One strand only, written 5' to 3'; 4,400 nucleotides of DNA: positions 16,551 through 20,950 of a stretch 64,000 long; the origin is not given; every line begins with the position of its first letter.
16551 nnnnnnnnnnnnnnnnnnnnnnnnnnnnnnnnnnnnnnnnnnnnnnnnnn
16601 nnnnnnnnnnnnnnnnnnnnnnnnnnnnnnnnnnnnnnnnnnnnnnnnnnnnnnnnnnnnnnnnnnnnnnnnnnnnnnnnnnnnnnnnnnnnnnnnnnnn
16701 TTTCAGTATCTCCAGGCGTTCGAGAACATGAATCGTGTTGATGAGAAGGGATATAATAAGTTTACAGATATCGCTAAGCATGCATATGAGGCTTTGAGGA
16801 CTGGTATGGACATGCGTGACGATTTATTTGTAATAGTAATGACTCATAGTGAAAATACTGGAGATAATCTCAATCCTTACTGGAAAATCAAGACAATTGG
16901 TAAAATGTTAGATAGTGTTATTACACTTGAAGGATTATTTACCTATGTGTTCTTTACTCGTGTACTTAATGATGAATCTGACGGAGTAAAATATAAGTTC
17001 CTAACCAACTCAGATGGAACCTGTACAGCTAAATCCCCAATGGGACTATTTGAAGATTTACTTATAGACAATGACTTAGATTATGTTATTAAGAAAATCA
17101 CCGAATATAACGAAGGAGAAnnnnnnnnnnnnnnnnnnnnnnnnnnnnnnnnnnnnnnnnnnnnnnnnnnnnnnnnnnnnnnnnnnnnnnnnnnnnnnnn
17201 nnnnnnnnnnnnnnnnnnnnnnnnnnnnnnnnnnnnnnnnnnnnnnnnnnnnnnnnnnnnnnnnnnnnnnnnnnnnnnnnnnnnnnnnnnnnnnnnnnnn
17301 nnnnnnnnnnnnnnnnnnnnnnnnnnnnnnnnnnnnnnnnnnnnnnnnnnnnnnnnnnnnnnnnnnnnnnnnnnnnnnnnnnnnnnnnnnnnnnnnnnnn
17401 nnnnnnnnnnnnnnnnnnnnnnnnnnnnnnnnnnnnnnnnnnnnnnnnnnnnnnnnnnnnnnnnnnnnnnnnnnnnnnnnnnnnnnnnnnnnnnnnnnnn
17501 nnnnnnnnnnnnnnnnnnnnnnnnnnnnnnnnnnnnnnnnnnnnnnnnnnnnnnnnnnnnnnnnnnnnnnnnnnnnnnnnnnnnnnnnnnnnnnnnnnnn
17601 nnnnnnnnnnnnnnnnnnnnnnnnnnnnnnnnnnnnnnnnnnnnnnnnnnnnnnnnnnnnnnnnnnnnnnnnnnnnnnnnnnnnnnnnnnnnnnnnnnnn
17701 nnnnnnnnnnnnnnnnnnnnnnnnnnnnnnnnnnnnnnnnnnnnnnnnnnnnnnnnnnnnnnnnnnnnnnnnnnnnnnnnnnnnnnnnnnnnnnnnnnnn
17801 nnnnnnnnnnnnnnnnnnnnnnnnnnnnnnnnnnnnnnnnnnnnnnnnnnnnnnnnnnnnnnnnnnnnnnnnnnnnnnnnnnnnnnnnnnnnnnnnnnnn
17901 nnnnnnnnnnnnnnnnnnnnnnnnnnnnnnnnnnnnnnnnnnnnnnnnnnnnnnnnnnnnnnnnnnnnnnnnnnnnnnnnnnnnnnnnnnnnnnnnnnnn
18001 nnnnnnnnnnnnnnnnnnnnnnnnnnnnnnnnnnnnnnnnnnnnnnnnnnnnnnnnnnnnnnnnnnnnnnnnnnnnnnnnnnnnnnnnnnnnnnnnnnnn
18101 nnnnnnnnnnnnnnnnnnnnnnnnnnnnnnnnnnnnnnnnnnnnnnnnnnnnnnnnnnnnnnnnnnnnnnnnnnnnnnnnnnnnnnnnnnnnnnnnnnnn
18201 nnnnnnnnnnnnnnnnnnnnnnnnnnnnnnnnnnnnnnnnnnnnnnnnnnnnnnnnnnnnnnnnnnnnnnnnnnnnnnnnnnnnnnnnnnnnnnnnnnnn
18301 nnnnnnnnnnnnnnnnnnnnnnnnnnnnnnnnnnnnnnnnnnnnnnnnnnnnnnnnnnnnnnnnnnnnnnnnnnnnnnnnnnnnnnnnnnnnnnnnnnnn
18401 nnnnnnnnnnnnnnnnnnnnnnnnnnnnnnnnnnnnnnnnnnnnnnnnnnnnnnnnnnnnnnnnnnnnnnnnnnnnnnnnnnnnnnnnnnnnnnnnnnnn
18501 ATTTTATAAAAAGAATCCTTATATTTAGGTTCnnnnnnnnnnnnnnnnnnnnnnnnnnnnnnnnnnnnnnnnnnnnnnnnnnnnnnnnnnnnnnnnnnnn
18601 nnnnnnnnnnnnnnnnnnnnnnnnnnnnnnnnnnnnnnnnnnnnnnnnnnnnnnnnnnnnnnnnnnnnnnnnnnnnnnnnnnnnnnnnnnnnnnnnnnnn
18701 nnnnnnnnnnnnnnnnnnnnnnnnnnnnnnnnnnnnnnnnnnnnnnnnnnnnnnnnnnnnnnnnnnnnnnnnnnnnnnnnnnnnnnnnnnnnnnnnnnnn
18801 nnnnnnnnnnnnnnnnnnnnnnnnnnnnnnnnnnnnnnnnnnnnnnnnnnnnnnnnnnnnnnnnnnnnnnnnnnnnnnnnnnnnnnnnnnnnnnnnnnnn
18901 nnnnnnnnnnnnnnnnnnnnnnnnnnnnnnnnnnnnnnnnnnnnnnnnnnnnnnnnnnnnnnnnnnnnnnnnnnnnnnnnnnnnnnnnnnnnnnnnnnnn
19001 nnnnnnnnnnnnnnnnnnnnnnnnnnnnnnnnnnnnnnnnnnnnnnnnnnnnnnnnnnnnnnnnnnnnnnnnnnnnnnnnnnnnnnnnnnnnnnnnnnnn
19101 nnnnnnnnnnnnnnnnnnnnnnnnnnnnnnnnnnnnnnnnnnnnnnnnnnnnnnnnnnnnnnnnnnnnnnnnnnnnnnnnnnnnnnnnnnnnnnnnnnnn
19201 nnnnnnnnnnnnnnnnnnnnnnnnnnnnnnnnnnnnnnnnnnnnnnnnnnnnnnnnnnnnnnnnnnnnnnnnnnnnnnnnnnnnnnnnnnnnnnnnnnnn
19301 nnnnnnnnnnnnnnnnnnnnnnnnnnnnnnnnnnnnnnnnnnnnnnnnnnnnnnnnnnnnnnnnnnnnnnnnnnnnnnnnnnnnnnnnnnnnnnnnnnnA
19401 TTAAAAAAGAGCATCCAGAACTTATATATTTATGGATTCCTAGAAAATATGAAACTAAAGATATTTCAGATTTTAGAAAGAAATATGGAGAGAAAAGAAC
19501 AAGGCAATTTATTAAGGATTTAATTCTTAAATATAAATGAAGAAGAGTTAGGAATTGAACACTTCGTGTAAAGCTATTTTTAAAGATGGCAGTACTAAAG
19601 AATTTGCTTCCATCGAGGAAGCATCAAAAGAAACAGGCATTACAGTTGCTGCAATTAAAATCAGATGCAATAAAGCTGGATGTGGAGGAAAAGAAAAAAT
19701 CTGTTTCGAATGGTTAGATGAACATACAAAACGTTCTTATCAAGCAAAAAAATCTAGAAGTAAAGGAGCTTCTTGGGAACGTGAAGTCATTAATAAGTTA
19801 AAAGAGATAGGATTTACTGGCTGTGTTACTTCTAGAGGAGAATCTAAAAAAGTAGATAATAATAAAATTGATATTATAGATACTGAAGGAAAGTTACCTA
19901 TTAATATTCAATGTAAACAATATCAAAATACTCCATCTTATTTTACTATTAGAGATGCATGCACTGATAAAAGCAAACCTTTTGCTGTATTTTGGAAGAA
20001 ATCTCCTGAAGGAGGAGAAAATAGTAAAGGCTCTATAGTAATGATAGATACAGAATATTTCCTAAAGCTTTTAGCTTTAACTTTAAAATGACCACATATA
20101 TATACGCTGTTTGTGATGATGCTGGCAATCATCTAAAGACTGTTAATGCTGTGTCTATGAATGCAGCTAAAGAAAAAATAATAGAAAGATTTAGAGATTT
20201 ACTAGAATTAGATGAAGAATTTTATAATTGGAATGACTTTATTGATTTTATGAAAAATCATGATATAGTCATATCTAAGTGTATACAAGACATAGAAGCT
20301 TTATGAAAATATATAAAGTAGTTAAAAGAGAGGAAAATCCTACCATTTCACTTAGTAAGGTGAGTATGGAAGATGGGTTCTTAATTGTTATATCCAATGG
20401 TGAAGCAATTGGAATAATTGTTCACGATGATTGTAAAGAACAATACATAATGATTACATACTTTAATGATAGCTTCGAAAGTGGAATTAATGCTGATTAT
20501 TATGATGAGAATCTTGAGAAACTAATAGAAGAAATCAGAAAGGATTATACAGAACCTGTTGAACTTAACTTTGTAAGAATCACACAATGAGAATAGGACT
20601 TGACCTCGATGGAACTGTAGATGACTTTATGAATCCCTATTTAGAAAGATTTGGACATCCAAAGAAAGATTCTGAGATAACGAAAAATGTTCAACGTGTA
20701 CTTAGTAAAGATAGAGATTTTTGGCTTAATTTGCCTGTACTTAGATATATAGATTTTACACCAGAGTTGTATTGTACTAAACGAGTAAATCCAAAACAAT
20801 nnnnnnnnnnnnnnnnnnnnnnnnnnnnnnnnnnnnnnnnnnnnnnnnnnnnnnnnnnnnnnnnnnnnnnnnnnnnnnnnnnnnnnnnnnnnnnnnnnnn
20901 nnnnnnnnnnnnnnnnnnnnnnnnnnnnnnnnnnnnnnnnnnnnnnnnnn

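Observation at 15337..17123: P-loop ATPase gene interrupted exactly at Walker B by a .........-endonuclease element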

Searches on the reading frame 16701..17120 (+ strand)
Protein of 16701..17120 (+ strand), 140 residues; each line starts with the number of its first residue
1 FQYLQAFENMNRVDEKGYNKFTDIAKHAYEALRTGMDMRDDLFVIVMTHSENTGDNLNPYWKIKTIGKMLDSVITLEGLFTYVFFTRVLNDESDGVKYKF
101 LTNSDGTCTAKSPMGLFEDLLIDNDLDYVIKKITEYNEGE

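Call 4: search_protein_families(library=pfam, proteins=[window:16701-17120:+], max_evalue=0.1)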
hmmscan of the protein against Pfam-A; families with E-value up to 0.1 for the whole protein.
window:16701-17120:+ (140 aa): 0 families

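Call 6: search_protein_families(library=phrogs, proteins=[window:16701-17120:+], max_evalue=0.01)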
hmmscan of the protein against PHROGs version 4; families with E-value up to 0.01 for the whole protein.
window:16701-17120:+ (140 aa): 2 families
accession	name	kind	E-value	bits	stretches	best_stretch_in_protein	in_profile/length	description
phrog_2872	-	DNA, RNA and nucleotide metabolism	8.4e-37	127.8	1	1-138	83-212/219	Sak4-like ssDNA annealing protein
phrog_124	-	DNA, RNA and nucleotide metabolism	0.0065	16.9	1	30-139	152-263/382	Sak4-like ssDNA annealing protein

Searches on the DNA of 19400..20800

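Call 61: search_rna_families(source=window, start=19400, end=20800, threshold=evalue, max_evalue=1)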
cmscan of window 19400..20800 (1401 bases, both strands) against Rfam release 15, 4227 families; matches with E-value up to 1: 0.
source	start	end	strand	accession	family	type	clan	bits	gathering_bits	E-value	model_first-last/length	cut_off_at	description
